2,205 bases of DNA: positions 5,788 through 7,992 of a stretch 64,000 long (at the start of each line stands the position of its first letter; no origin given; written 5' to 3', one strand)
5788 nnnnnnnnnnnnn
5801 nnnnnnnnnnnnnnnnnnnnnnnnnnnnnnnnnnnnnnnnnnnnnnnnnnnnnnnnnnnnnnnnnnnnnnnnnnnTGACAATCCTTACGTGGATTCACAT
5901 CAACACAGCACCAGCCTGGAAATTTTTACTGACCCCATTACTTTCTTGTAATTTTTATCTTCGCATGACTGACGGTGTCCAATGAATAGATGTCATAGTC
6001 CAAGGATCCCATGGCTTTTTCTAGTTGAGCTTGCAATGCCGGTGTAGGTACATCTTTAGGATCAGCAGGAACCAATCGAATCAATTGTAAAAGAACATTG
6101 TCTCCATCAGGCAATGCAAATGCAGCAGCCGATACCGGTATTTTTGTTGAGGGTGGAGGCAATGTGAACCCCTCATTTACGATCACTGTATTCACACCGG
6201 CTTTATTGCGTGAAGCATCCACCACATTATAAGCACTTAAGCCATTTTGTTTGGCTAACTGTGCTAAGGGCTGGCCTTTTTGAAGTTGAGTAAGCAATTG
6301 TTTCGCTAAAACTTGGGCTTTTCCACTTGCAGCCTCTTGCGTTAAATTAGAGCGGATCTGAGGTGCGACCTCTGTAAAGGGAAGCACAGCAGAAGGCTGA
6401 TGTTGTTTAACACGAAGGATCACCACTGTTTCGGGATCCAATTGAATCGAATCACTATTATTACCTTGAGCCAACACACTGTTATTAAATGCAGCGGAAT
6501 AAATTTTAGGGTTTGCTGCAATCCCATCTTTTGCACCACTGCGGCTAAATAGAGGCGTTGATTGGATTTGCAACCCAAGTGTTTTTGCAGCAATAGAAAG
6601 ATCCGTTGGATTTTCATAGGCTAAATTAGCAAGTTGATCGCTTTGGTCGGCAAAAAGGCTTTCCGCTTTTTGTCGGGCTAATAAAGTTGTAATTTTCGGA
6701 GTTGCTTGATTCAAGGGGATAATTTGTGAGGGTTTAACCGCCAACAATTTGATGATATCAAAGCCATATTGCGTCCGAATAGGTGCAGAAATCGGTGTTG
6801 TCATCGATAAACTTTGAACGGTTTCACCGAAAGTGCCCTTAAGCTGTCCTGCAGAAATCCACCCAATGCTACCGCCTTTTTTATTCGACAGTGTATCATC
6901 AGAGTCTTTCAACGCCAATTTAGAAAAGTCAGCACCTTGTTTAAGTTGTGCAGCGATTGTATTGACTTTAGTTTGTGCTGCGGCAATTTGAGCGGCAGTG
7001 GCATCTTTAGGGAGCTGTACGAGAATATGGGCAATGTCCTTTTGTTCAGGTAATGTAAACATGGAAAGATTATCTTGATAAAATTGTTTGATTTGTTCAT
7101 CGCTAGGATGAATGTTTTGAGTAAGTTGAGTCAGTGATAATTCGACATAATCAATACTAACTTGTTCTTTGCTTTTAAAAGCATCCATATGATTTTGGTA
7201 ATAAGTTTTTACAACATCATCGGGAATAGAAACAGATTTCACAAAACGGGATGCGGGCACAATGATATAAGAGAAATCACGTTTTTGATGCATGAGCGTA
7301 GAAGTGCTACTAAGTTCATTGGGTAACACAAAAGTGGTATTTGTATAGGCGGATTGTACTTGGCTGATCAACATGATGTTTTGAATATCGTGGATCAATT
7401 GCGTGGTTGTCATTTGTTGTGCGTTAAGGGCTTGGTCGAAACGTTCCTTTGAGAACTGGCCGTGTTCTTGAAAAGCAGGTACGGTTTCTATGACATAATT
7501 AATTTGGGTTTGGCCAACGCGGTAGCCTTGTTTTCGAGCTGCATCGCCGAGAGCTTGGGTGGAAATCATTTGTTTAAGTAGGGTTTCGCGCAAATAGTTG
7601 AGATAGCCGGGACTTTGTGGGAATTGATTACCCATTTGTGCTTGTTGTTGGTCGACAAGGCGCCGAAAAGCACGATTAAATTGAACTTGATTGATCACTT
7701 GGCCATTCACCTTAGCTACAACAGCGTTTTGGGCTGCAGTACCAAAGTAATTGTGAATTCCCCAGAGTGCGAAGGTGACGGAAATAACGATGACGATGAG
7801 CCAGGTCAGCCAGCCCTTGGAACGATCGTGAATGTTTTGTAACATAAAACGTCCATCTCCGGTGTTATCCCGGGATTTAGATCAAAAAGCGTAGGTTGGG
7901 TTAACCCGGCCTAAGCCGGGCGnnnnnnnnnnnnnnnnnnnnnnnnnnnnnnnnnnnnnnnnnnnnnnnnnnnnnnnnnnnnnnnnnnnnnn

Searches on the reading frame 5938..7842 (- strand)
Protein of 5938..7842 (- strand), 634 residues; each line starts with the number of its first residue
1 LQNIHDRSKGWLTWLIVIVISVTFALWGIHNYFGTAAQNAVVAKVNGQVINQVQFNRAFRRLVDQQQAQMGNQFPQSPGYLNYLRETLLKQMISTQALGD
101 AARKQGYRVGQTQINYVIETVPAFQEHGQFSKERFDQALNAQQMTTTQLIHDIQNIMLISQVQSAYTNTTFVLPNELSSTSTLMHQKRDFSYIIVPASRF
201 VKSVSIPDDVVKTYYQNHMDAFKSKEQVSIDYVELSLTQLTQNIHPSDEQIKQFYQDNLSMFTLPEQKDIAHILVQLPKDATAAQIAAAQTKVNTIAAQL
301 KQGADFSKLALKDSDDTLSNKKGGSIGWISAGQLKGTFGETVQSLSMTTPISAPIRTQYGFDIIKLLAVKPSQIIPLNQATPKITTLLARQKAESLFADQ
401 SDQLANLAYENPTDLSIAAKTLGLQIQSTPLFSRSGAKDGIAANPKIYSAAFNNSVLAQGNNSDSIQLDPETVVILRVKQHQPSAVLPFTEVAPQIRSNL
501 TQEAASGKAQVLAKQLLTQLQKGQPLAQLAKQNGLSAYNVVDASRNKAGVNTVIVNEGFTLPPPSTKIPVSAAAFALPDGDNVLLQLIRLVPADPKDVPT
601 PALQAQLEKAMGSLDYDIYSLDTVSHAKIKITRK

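Call 62: search_protein_families(library=pfam, proteins=[window:5938-7842:-], max_evalue=0.001)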
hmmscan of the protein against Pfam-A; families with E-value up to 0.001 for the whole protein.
window:5938-7842:- (634 aa): 6 families
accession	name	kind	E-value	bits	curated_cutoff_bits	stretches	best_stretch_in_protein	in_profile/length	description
PF13624.11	SurA_N_3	-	2.6e-37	128.6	27.2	1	1-163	2-162/162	SurA-like N-terminal domain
PF13623.11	SurA_N_2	-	6.8e-31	107.5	28.5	1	1-139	1-145/145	SurA-like N-terminal domain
PF00639.27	Rotamase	-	4.5e-23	82.5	21.7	1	272-366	1-95/97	PPIC-type PPIASE domain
PF13616.12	Rotamase_3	-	6.2e-23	82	22.5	1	265-368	13-114/116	PPIC-type PPIASE domain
PF13145.12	Rotamase_2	-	1.1e-20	75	27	1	246-381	1-120/121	PPIC-type PPIASE domain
PF09312.16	SurA_N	-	5.6e-08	33.4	30.8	1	40-163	3-118/118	SurA N-terminal domain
